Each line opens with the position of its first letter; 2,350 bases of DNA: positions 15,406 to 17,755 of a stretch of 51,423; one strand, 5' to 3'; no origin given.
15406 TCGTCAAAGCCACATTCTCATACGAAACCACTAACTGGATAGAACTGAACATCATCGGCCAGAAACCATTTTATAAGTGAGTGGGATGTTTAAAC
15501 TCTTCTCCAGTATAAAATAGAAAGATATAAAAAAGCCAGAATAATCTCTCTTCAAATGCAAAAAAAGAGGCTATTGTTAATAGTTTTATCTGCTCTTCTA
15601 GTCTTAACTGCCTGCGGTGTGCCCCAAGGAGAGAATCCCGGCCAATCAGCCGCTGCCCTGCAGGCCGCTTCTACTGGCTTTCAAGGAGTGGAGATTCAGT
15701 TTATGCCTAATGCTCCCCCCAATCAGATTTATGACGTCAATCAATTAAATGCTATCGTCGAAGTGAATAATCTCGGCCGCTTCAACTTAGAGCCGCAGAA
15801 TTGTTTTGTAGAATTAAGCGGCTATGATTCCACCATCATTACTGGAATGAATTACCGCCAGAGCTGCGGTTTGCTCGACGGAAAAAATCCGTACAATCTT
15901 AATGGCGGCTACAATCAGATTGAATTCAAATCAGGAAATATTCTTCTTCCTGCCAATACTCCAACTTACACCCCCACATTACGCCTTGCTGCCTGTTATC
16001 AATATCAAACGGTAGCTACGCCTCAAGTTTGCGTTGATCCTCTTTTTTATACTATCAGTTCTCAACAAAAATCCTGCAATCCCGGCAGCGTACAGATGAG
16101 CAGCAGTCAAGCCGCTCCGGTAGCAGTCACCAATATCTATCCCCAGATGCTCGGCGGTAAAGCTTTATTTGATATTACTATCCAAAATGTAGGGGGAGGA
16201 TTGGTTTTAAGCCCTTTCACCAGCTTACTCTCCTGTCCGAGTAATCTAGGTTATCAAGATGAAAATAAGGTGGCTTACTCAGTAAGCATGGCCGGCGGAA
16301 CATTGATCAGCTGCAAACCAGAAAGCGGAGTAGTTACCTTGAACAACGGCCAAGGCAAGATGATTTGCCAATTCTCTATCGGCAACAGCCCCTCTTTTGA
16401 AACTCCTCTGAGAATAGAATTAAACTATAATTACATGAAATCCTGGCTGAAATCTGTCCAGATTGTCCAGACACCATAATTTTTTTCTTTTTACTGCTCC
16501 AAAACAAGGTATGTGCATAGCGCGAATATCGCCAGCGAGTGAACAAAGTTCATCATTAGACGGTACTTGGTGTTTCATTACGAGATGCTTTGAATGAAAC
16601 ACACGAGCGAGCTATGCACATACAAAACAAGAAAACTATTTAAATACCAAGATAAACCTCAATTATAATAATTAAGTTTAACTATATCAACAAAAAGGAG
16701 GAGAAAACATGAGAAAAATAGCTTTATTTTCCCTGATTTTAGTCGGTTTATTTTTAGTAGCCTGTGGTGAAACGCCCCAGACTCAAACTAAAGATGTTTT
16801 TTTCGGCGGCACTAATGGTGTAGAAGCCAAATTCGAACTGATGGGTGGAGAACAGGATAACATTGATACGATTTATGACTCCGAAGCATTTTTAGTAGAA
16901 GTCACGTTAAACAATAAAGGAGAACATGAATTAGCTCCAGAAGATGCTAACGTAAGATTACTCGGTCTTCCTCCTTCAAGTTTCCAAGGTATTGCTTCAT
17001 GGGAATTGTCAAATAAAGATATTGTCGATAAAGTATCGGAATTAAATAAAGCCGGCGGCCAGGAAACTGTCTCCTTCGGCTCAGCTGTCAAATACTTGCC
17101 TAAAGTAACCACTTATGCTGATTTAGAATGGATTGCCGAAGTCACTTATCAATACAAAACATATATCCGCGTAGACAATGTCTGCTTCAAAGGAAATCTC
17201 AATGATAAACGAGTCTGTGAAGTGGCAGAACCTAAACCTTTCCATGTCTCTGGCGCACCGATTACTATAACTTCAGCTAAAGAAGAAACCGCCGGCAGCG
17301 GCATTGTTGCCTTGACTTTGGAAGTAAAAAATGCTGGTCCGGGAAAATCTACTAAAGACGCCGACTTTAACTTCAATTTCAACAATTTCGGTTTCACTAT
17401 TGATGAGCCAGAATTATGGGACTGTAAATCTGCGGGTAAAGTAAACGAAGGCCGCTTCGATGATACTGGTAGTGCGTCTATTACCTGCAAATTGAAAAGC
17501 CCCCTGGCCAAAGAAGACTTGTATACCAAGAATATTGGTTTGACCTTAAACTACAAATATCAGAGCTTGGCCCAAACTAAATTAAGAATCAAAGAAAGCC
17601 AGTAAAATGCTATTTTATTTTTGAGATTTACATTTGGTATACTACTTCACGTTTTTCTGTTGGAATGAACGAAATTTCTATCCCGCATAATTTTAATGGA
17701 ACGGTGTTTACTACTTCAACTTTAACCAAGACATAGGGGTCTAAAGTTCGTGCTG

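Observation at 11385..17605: Five-gene co-directional surface cluster: pilin-like-leader protein, polytopic membrane protein and three lipobox paralogs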

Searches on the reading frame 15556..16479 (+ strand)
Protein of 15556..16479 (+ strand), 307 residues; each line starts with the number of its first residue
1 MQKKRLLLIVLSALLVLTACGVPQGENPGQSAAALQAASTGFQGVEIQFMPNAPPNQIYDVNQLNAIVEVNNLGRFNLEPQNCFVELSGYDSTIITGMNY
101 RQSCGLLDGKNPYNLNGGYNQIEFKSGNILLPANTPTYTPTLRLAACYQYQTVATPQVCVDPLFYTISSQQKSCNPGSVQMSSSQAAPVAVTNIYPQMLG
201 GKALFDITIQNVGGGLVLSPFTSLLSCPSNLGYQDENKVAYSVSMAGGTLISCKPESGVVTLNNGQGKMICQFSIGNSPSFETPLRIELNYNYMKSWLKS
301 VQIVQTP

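Call 3: search_protein_families(library=pfam, proteins=[window:15556-16479:+], max_evalue=1)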
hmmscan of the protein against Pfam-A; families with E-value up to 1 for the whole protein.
window:15556-16479:+ (307 aa): 0 families

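Call 4: search_protein_families(library=ncbifam, proteins=[window:15556-16479:+], max_evalue=1)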
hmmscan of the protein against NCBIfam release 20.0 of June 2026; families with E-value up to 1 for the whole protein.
window:15556-16479:+ (307 aa): 5 families
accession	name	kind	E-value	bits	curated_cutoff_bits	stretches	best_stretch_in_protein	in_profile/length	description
NF047847.2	SS_mature_LptM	equivalog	0.004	17.2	27.7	1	1-21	1-21/31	LPS translocon maturation chaperone LptM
NF058647.1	lipo_LytA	equivalog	0.033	14.4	110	1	4-37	2-35/107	acidic lipoprotein LytA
NF047408.1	SA0632_fam_LP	equivalog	0.058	13.1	70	1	4-21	2-19/68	SA0632 family lipoprotein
NF045774.1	cytochro_C551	exception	0.076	13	118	1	3-32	2-31/110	cytochrome c551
NF008147.1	PRK10898.1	equivalog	0.087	11.9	408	1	156-220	24-87/352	outer membrane-stress sensor serine endopeptidase DegS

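Call 8: find_homologous_proteins(query=window:15556-16479:+, max_evalue=0.001)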
Query window:15556-16479:+ (307 aa): 49 proteins with E <= 0.001 among 4151 candidates.
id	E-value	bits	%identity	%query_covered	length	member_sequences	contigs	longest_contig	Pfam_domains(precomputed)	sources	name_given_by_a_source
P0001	8.3e-200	681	100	100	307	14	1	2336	-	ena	-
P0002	3.8e-98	347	51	99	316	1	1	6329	-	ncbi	-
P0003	3.2e-94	334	53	93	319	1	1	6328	-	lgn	-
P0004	8.5e-94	333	48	100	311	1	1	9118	-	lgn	-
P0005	1.1e-93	332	51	93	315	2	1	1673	-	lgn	-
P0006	8.8e-91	323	49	100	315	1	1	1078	-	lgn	-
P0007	9.5e-91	323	48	98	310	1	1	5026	-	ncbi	-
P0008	1.8e-90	322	50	92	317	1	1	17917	-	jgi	jgi:hypothetical protein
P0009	4.4e-90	320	49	94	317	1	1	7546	-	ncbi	-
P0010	6.4e-90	320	49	100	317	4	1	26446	-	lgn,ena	-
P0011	2.4e-89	318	49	95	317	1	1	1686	-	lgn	-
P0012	5.6e-89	317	44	98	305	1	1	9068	-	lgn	-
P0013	1.9e-88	315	48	96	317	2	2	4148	-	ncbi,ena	-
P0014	5.5e-88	313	49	93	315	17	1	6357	-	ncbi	-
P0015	1.3e-87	312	50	93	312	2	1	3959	-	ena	-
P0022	1.8e-85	305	48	94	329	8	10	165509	-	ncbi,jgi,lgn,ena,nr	ncbi:MAG TPA: hypothetical protein VJA23_06180 [Candidatus Nanoarchaeia archaeon]|nr:hypothetical pr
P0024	1.0e-84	303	47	99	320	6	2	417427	-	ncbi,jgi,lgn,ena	-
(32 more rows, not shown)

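Call 9: find_encoding_contigs(protein=P0024, flank=8000, max_places=2)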
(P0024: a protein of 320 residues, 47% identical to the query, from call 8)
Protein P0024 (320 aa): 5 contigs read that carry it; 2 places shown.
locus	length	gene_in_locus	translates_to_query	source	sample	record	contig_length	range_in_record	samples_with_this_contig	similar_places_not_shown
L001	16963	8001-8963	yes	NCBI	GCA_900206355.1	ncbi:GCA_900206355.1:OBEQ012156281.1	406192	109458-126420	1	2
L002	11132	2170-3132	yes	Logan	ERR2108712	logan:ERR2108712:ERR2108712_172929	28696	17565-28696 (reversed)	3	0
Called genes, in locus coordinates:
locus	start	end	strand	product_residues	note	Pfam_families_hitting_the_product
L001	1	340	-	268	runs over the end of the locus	PF00573:Ribosomal_L4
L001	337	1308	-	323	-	PF00297:Ribosomal_L3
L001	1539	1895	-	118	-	-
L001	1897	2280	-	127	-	-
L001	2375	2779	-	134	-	-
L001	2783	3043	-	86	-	-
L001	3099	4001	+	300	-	PF01798:Nop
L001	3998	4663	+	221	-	PF01269:Fibrillarin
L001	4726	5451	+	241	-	PF03372:Exo_endo_phos, PF14529:Exo_endo_phos_2 (weak)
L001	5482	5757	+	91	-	-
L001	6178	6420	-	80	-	PF13459:Fer4_15, PF13370:Fer4_13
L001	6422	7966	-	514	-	PF14397:ATPgrasp_ST (faint), PF14398:ATPgrasp_YheCD (faint)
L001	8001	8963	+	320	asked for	-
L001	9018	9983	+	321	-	PF03215:Rad17 (weak), PF05496:RuvB_N, PF04851:ResIII (faint), PF00004:AAA, PF13173:AAA_14 (weak), PF13177:DNA_pol3_delta2 (weak), PF08542:Rep_fac_C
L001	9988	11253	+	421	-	-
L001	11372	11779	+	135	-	PF24963:DUF7768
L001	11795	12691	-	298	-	-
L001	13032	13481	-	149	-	PF02308:MgtC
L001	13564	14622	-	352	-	PF21088:MS_channel_1st (weak), PF00924:MS_channel_2nd, PF21082:MS_channel_3rd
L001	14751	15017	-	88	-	-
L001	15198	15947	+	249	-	-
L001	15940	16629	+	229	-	PF01963:TraB_PrgY_gumN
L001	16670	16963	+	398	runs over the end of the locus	PF26550:Tricorn_2nd (faint), PF26549:Tricorn_N (faint), PF00930:DPPIV_N (faint), PF07676:PD40 (weak)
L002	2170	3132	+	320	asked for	-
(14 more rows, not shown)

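Call 10: find_encoding_contigs(protein=P0022, flank=8000, max_places=2)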
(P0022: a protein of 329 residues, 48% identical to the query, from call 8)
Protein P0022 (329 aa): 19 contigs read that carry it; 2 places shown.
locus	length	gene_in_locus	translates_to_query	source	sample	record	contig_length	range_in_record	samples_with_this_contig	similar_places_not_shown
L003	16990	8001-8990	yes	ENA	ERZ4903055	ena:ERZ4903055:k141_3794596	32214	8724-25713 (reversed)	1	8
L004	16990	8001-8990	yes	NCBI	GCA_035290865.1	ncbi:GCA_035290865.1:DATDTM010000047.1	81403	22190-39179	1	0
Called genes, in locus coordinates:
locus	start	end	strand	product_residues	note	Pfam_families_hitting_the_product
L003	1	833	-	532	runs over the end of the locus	PF21760:SecD_1st (faint), PF02355:SecD_SecF_C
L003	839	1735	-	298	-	PF02355:SecD_SecF_C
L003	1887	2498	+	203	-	-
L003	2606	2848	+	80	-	-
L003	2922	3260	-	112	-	-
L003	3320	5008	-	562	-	PF00630:Filamin (faint), PF05345:He_PIG (weak), PF17957:Big_7 (faint), PF17963:Big_9 (weak), PF05345:He_PIG, PF17963:Big_9 (weak)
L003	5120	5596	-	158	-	PF13636:Methyltranf_PUA (weak)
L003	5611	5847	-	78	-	PF00037:Fer4 (faint), PF13370:Fer4_13, PF13459:Fer4_15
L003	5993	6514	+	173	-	-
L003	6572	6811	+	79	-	-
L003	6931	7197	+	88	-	PF10130:PIN_2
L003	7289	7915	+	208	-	-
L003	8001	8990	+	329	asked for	-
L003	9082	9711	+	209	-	-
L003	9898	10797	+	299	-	-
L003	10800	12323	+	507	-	-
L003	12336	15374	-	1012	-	PF14890:Intein_splicing, PF14528:LAGLIDADG_3, PF00004:AAA (weak), PF13177:DNA_pol3_delta2 (weak), PF08542:Rep_fac_C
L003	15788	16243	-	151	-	-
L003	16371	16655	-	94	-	-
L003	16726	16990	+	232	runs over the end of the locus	PF01963:TraB_PrgY_gumN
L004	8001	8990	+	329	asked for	-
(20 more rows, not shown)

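Call 22: predict_structure(alignment_id=A1)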
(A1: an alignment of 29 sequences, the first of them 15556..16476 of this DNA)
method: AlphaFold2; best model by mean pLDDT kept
length: 307 residues; sequences in the alignment: 29
mean_pLDDT: 89.0   pTM: 0.82
mean pLDDT of the five models: 89.0, 88.7, 88.5, 87.3, 84.6
residues with pLDDT >= 90: 206; 70-90: 72; 50-70: 22; < 50: 7
segments of 3 or more residues with pLDDT < 50: 19-24
pLDDT, mean of each block of 10 residues (from residue 1): 77 67 51 71 92 94 95 96 96 94 95 91 96 95 98 93 74 82 84 91 95 95 89 92 95 98 96 87 94 97 94
secondary structure, 60 per line:
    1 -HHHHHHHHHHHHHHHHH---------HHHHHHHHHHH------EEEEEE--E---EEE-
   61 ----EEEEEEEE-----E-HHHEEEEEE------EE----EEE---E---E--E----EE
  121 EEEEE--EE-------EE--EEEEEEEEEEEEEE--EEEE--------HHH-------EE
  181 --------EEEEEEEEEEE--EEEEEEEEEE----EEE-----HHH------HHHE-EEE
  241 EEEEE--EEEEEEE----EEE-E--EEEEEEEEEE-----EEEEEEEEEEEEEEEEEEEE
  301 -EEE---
elements in order: H2-18 H28-38 E45-50 E57-59 E65-72 E83-88 E101-103 E119-125 E141-154 E157-160 E189-199 E202-211 E216-218 E238-245 E248-254 E259-261 E266-275 E281-300 E302-304

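Call 26: fold_search(model_id=the predicted structure, library=pdb)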
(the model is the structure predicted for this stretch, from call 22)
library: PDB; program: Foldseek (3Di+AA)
matches with E <= 10: 1609; with E <= 0.001: 46
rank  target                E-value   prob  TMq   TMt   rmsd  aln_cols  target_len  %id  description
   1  8xez_A                7.7e-07  1.00  0.25  0.09  28.6       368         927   10  Cryo-EM structure of integrin ITGAV/ITGB3 complex, conformation 5 (released 2024-12-18)
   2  1jv2_A                1.5e-06  0.97  0.20  0.08  26.4       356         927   12  CRYSTAL STRUCTURE OF THE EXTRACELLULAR SEGMENT OF INTEGRIN ALPHAVBETA3 (released 2001-10-17)
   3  2zai_C                4.8e-06  0.99  0.24  0.19  15.2       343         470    9  Crystal structure of the soluble domain of STT3 from P. furiosus (released 2007-12-11)
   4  4g1m_A                5.7e-06  0.97  0.21  0.08  28.8       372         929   10  Re-refinement of alpha V beta 3 structure (released 2012-12-12)
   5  3ije_A                6.3e-06  0.98  0.22  0.08  28.4       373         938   10  Crystal structure of the complete integrin alhaVbeta3 ectodomain plus an Alpha/beta transmembrane fragment (released 2009-09-29)
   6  8zdg_A                8.4e-06  0.94  0.20  0.08  25.6       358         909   10  Cryo-EM structure of the integrin avb3 with CWHM-12, conformation 1 (released 2025-10-22)
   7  3vu1_B                8.9e-06  0.99  0.25  0.18  15.8       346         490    8  Crystal structure of the C-terminal globular domain of oligosaccharyltransferase (PhAglB-L, O74088_PYRHO) from Pyrococ (released 2013-01-23)
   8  4mmx_A                1.0e-05  0.97  0.22  0.08  28.7       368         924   10  Integrin AlphaVBeta3 ectodomain bound to the tenth domain of Fibronectin (released 2014-03-26)
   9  2zai_D                1.2e-05  0.97  0.22  0.17  15.7       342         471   10  Crystal structure of the soluble domain of STT3 from P. furiosus (released 2007-12-11)
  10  2zai_B                2.0e-05  0.98  0.25  0.18  15.3       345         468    9  Crystal structure of the soluble domain of STT3 from P. furiosus (released 2007-12-11)
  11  4o02_A                2.1e-05  0.98  0.24  0.09  26.6       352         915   10  AlphaVBeta3 integrin in complex with monoclonal antibody FAB fragment. (released 2014-04-02)
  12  7akk_E                2.2e-05  0.96  0.22  0.14  25.1       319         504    9  Structure of a complement factor-receptor complex (released 2022-04-13)
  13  3prx_B                2.8e-05  0.99  0.24  0.07  29.1       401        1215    8  Structure of Complement C5 in Complex with CVF and SSL7 (released 2011-01-19)
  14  7nxd_A                3.7e-05  0.91  0.21  0.08  28.9       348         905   10  Cryo-EM structure of human integrin alpha5beta1 in the half-bent conformation (released 2021-08-25)
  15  4mmz_A                4.1e-05  0.93  0.22  0.08  28.1       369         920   10  Integrin AlphaVBeta3 ectodomain bound to an antagonistic tenth domain of Fibronectin (released 2014-03-26)
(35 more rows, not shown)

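Call 58: search_solved_structures(query=A1, max_evalue=10)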
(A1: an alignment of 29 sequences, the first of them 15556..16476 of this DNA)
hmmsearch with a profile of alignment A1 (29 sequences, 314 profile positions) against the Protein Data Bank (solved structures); distinct sequences matched with E-value up to 10: 2.
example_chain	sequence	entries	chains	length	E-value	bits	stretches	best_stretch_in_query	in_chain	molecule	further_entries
4rfp_A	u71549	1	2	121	0.13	14.7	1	240-283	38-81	Acidic phospholipase A2 5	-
4faj_A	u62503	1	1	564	0.21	13.9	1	3-73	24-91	PrgZ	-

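Call 73: search_protein_families(library=pfam, alignment_id=A1, max_evalue=1)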
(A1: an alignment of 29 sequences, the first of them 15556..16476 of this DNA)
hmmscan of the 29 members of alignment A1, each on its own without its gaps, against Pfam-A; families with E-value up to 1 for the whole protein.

A. member 1, window:15556-16476:+ (307 aa): 0 families

B. families by the number of members that match (of 29 scanned): 17 families
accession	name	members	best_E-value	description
PF19516.4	DUF6049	3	0.12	Family of unknown function (DUF6049)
PF07705.17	CARDB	1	0.00064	CARDB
PF03831.20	YjdM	1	0.0062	PhnA domain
PF05946.17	TcpA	1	0.0073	Toxin-coregulated pilus subunit TcpA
PF17766.7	fn3_6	1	0.015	Fibronectin type-III domain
PF02402.22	Lysis_col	1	0.02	Lysis protein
PF03032.20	FSAP_sig_propep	1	0.038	Frog skin active peptide family signal and propeptide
PF13627.12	LptM_cons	1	0.042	LPS-assembly lipoprotein LptM, conserved region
PF23496.1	Microp_apicomplexa_3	1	0.042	Apicomplexa microprotein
PF16339.10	DUF4969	1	0.075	Domain of unknown function (DUF4969)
PF13978.11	DUF4223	1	0.12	Protein of unknown function (DUF4223)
PF03444.21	HrcA_DNA-bdg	1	0.13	Winged helix-turn-helix transcription repressor, HrcA DNA-binding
PF12190.13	amfpi-1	1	0.13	Fungal protease inhibitor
PF10407.14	Cytokin_check_N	1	0.19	Cdc14 phosphatase binding protein N-terminus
PF09673.15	TrbC_Ftype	1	0.2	Type-F conjugative transfer system pilin assembly protein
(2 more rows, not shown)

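Call 76: fold_search(model_id=the predicted structure, library=viral)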
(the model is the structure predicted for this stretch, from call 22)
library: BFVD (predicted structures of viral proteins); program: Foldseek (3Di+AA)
matches with E <= 10: 1137; with E <= 0.001: 10
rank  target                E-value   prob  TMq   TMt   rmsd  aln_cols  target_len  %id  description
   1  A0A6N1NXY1            3.2e-06  0.99  0.23  0.08  34.8       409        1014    8  DUF11 domain-containing protein [Tupanvirus soda lake]
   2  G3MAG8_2              8.0e-05  0.80  0.21  0.08  34.3       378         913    7  Gp427 [Bacillus phage G]
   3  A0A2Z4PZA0            1.6e-04  0.92  0.23  0.08  18.5       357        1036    8  (no name in the UniProt tables at hand)
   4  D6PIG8                1.8e-04  0.93  0.24  0.14  36.5       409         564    9  (no name in the UniProt tables at hand)
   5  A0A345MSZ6            2.1e-04  0.80  0.17  0.12  24.5       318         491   14  Uncharacterized protein [crAssphage sp. isolate ctbg_1]
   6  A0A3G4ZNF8            3.5e-04  0.54  0.17  0.06  22.7       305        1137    9  DUF7932 domain-containing protein [Terrestrivirus sp.]
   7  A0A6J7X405            3.7e-04  0.51  0.17  0.11  27.3       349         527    9  Uncharacterized protein [uncultured Caudovirales phage]
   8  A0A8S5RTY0            5.0e-04  0.72  0.19  0.07  24.1       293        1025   10  (no name in the UniProt tables at hand)
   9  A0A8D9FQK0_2          7.0e-04  0.38  0.16  0.07  17.0       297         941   10  PE-PGRS family protein PE_PGRS18 [uncultured marine phage]
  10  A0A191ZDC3            7.8e-04  0.63  0.17  0.21  29.2       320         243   10  Putative coagulation factor 5/8 domain-containing protein [Erwinia phage vB_EamP_Gutmeister]
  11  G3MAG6                1.3e-03  0.12  0.12  0.04  37.1       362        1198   11  Gp425 [Bacillus phage G]
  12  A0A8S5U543            1.4e-03  0.23  0.15  0.07  23.6       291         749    8  Uncharacterized protein [Siphoviridae sp. ctZD11]
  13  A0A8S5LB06            1.7e-03  0.72  0.24  0.09  23.7       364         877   11  Uncharacterized protein [Podoviridae sp. ctBev14]
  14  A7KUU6                1.7e-03  0.20  0.16  0.09  30.0       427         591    7  (no name in the UniProt tables at hand)
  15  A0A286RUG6            1.8e-03  0.63  0.19  0.10  23.7       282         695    9  Envelope glycoprotein C [Beluga whale alphaherpesvirus 1]
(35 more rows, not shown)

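Call 82: search_protein_families(library=phrogs, proteins=[window:15556-16479:+], max_evalue=0.01)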
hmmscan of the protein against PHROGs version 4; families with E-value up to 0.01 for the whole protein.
window:15556-16479:+ (307 aa): 0 families

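Call 83: search_protein_families(library=padloc, proteins=[window:15556-16479:+], max_evalue=0.01)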
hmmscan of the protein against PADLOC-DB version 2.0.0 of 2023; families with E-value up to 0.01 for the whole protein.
window:15556-16479:+ (307 aa): 0 families

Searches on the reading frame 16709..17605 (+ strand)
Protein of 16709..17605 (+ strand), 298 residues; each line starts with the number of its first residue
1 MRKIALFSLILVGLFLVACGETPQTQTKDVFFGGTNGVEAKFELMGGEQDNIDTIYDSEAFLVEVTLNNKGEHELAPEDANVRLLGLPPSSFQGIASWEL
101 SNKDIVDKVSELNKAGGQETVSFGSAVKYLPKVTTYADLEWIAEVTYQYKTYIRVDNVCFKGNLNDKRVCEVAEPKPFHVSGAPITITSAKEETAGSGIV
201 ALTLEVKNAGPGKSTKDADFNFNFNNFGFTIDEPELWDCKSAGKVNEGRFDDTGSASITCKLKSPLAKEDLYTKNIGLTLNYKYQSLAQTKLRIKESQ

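Call 3: search_protein_families(library=pfam, proteins=[window:16709-17605:+], max_evalue=1)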
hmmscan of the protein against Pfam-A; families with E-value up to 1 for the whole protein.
window:16709-17605:+ (298 aa): 0 families

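Call 4: search_protein_families(library=ncbifam, proteins=[window:16709-17605:+], max_evalue=1)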
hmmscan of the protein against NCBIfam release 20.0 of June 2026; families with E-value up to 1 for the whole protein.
window:16709-17605:+ (298 aa): 2 families
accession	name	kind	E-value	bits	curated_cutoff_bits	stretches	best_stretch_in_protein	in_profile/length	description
NF008670.0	PRK11671.1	equivalog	0.079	12.1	375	1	6-63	4-59/359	membrane-bound lytic murein transglycosylase MltC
NF047847.2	SS_mature_LptM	equivalog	0.24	11.5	27.7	1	1-20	1-21/31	LPS translocon maturation chaperone LptM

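Call 82: search_protein_families(library=phrogs, proteins=[window:16709-17605:+], max_evalue=0.01)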
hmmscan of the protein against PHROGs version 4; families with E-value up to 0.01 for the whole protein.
window:16709-17605:+ (298 aa): 1 family
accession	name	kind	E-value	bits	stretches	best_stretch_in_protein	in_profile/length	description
phrog_8801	-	unknown function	0.0039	18.7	0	1-30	1-29/94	-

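Call 83: search_protein_families(library=padloc, proteins=[window:16709-17605:+], max_evalue=0.01)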
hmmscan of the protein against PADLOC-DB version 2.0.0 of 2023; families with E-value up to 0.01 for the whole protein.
window:16709-17605:+ (298 aa): 0 families
